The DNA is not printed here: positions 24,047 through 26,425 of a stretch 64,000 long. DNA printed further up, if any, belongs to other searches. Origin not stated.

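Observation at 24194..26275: FAD-dependent disulfide oxidoreductase fused to a DedA/TVP38 membrane domain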

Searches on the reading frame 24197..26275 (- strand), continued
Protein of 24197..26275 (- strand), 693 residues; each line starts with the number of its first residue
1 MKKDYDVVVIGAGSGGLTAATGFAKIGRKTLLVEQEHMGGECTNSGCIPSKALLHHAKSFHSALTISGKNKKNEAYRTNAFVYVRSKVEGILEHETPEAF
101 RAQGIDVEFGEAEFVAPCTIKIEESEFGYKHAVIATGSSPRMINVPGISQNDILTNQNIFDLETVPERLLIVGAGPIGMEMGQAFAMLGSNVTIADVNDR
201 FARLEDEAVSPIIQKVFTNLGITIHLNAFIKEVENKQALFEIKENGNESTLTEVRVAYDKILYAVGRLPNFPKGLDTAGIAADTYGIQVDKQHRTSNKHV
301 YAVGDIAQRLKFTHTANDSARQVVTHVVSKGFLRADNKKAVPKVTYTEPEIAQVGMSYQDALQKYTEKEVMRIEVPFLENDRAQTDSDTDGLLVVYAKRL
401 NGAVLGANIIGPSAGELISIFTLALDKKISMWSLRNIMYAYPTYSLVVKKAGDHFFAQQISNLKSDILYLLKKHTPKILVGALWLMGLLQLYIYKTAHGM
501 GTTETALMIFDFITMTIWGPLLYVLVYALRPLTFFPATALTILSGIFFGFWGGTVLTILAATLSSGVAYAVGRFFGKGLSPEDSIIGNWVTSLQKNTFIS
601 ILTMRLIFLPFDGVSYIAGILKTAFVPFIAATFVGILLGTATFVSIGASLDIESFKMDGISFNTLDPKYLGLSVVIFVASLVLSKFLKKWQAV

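Call 9: find_encoding_contigs(protein=P0001, flank=8000, max_places=3)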
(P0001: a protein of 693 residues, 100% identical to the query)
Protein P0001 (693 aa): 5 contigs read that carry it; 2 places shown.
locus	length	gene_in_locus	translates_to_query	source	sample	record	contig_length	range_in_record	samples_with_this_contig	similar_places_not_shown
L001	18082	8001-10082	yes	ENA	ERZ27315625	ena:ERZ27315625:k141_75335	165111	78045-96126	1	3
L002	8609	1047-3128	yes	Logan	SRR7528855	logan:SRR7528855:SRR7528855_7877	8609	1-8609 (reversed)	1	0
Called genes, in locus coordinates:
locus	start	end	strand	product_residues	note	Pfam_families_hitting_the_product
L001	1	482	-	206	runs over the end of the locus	PF00297:Ribosomal_L3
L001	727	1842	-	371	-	PF01594:AI-2E_transport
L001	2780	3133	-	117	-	PF00338:Ribosomal_S10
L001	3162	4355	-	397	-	PF00009:GTP_EFTU, PF03144:GTP_EFTU_D2, PF03143:GTP_EFTU_D3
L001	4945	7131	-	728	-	PF00009:GTP_EFTU, PF03144:GTP_EFTU_D2, PF22042:EF-G_D2, PF14492:EFG_III, PF16658:RF3_C, PF03764:EFG_IV, PF00679:EFG_C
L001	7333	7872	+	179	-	-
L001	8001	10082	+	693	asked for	PF00890:FAD_binding_2 (weak), PF01134:GIDA (weak), PF07992:Pyr_redox_2, PF12831:FAD_oxidored, PF13738:Pyr_redox_3, PF00070:Pyr_redox, PF02852:Pyr_redox_dim, PF09335:VTT_dom, +2 more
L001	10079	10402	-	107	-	-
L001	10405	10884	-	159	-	-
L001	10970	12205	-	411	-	PF04024:PspC, PF22571:LiaI-LiaF-TM_PspC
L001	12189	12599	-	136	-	PF03551:PadR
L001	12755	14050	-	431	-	-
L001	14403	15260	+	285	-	-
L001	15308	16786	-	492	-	PF00005:ABC_tran, PF00006:ATP-synt_ab (faint), PF02463:SMC_N (faint), PF13401:AAA_22 (faint), PF13476:AAA_23 (faint), PF13555:AAA_29 (faint), PF13304:AAA_21 (weak), PF00005:ABC_tran, +1 more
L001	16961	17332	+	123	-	-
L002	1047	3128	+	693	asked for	PF00890:FAD_binding_2 (weak), PF01134:GIDA (weak), PF07992:Pyr_redox_2, PF12831:FAD_oxidored, PF13738:Pyr_redox_3, PF00070:Pyr_redox, PF02852:Pyr_redox_dim, PF09335:VTT_dom, +2 more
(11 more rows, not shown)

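Call 26: predict_structure(alignment_id=A1)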
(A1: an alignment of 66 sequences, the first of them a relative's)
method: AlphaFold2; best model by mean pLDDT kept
length: 693 residues; sequences in the alignment: 66
mean_pLDDT: 86.4   pTM: 0.78
mean pLDDT of the five models: 86.4, 84.8, 83.0, 82.7, 79.9
residues with pLDDT >= 90: 369; 70-90: 252; 50-70: 67; < 50: 5
segments of 3 or more residues with pLDDT < 50: 662-665
pLDDT, mean of each block of 10 residues (from residue 1): 88 92 95 88 88 94 91 92 94 90 93 95 94 91 89 91 95 93 97 95 89 94 95 94 73 92 89 95 91 94 84 84 94 86 91 93 91 90 63 94 95 92 93 88 85 95 92 87 85 80 70 73 81 72 82 88 91 85 74 83 80 88 91 84 78 60 53 64 65 48
secondary structure, 60 per line:
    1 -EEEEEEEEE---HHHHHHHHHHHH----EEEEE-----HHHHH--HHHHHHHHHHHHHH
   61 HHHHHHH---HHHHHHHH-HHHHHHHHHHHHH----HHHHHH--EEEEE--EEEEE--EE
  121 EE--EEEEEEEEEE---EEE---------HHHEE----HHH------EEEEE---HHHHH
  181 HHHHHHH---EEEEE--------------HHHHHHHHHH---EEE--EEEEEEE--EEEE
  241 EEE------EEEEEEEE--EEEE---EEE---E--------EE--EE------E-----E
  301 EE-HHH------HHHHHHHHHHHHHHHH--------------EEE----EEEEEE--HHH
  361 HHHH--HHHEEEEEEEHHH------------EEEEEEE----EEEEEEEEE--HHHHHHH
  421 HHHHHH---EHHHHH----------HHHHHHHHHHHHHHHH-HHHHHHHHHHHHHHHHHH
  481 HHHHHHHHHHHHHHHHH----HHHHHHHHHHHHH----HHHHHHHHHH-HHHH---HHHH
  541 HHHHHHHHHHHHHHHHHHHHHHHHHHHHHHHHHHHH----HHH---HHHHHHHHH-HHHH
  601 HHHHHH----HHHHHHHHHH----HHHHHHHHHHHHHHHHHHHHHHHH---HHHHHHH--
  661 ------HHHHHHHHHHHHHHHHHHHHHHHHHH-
elements in order (helices of 4 or more, strands of 3 or more residues): E2-10 H14-25 E30-34 H40-44 H47-67 H71-78 H80-92 H97-102 E105-109 E112-116 E119-122 E125-134 E138-140 E168-172 H176-187 E191-195 H210-219 E223-225 E228-234 E237-243 E250-257 E260-263 E267-269 E300-302 H313-328 E343-345 E350-355 H358-364 E370-376 E392-398 E403-411 H414-426 H431-435 H446-461 H463-497 H502-514 H519-528 H530-533 H537-576 H587-595 H597-606 H611-620 H625-648 H652-658 H667-692

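Call 29: find_related_loci(query=A2, collection=genome_contigs, flank=6000)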
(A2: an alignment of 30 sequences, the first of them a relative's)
Query A2 (693 aa) in genome_contigs; peptide patterns used: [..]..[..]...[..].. (x = any residue, [..] = any of these).
600 stretches matched a pattern (row limit reached: there are more); 599 encode a relative of the query (tblastn E <= 1e-3); the best 80 are kept; 80 distinct loci.
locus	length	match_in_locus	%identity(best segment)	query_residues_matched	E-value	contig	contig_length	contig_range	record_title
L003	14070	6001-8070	65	1-692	0e+0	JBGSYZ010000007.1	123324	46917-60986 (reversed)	MAG: Candidatus Paceibacteria bacterium isolate JTS-AC487 k141_243065, whole genome shotgun sequence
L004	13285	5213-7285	62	1-692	0e+0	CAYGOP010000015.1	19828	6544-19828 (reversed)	MAG TPA_asm: uncultured Candidatus Saccharibacteria bacterium isolate ERP117304_co1_139 genome assembly, contig: NODE_27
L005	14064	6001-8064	60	3-692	0e+0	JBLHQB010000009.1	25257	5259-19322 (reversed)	MAG: Patiriisocius sp. isolate 3300055526_18 Ga0535637_0001455, whole genome shotgun sequence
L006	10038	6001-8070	58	1-692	0e+0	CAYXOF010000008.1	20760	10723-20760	MAG TPA_asm: uncultured Candidatus Saccharibacteria bacterium isolate SRP118108_co4_490 genome assembly, contig: NODE_18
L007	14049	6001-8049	59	5-689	0e+0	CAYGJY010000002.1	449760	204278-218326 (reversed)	MAG TPA_asm: uncultured Candidatus Saccharibacteria bacterium isolate ERP117304_co1_113 genome assembly, contig: NODE_13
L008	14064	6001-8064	57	3-692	0e+0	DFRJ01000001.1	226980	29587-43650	MAG TPA_asm: Patescibacteria group bacterium UBA3466 UBA3466_contig_2453, whole genome shotgun sequence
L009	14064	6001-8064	60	3-692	0e+0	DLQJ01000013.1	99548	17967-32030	MAG TPA_asm: Patescibacteria group bacterium UBA7435 UBA7435_contig_17021, whole genome shotgun sequence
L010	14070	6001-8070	57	2-692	0e+0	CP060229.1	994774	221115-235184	MAG: Candidatus Nomurabacteria bacterium isolate HK-STAS-PATE-25 chromosome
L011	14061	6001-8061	59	1-689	0e+0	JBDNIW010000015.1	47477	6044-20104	MAG: Candidatus Paceibacterota bacterium isolate metabat2.26_sub.ELB k141_679289, whole genome shotgun sequence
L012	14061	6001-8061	55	3-691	0e+0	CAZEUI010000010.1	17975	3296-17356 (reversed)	MAG TPA_asm: uncultured Candidatus Saccharibacteria bacterium isolate binchicken_co53_23 genome assembly, contig: NODE_1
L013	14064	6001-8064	55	2-689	0e+0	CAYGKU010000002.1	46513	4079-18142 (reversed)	MAG TPA_asm: uncultured Candidatus Saccharibacteria bacterium isolate ERP116193_co2_378 genome assembly, contig: NODE_21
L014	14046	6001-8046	55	1-689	0e+0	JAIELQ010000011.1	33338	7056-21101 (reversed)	MAG: Patescibacteria group bacterium isolate co.spades.CONCOCT.1kb_083 c_000000000109, whole genome shotgun sequence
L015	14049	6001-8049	56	4-689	0e+0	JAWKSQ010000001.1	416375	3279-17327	MAG: Candidatus Paceibacterota bacterium isolate AC1.72 AC1.72.fa-1, whole genome shotgun sequence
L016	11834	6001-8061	54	1-689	0e+0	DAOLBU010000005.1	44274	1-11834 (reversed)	MAG TPA_asm: Candidatus Paceibacterota bacterium isolate AMR_MDS_0110 NODE_364_length_44274_cov_5.075126, whole genome s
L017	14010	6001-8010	55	17-689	0e+0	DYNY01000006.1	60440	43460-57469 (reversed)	MAG TPA_asm: Candidatus Elulimicrobium sp. isolate SulCav_GS09_5_3_41_19 SulCav_GS09_5_478_length_60440_cov_11_201639, w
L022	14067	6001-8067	57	2-692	0e+0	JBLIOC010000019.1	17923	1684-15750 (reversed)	MAG: Candidatus Paceibacteria bacterium isolate 3300053785_176 Ga0535658_0007475, whole genome shotgun sequence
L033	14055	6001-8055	34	3-692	9e-116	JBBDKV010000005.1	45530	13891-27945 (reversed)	MAG: Patescibacteria group bacterium isolate LejiaA_43_11 Lejia_A_1351_length_45530_cov_7, whole genome shotgun sequence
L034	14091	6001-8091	32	2-689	2e-114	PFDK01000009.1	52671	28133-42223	MAG: Candidatus Pacebacteria bacterium CG10_big_fil_rev_8_21_14_0_10_56_10 CG10_8_21_14_0.10_scaffold_358_c, whole genom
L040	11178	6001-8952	31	3-692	1e-104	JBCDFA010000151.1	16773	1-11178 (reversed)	MAG: Chloroflexota bacterium isolate P01_G01_bin.9 k141_1370034_length_16773_cov_34.2111, whole genome shotgun sequence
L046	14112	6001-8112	33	1-688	1e-93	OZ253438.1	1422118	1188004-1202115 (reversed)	MAG: Chlamydiales bacterium isolate 429d70ff-2b12-4698-8b97-15b6eb0173f8 genome assembly, chromosome: 1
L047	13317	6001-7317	38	5-460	7e-93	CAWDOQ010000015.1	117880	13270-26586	MAG: Chlamydiia bacterium isolate MFD04780.bin.1.111 genome assembly, contig: contig_5019, whole genome shotgun sequence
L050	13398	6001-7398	39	3-460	1e-90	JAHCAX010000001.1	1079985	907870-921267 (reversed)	MAG: Candidatus Acheromyda pituitae isolate ACE_VER1 VER1_1, whole genome shotgun sequence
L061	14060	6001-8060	35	3-689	1e-87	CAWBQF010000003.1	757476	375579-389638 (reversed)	MAG: uncultured Chloroflexia bacterium isolate MFD01721.bin.2.163 genome assembly, contig: contig_17275, whole genome sh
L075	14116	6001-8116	37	4-689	3e-84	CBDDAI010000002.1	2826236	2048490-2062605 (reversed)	MAG: Trueperaceae bacterium isolate 89c68634-e88c-4ad2-9029-4d9b4d35bd49 genome assembly, contig: contig_2, whole genome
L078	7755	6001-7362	37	4-460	6e-84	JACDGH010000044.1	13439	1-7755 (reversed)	MAG: Parachlamydiaceae bacterium isolate MGR_bin407 SD2908_NODE_1967_length_13439_cov_1.016827, whole genome shotgun seq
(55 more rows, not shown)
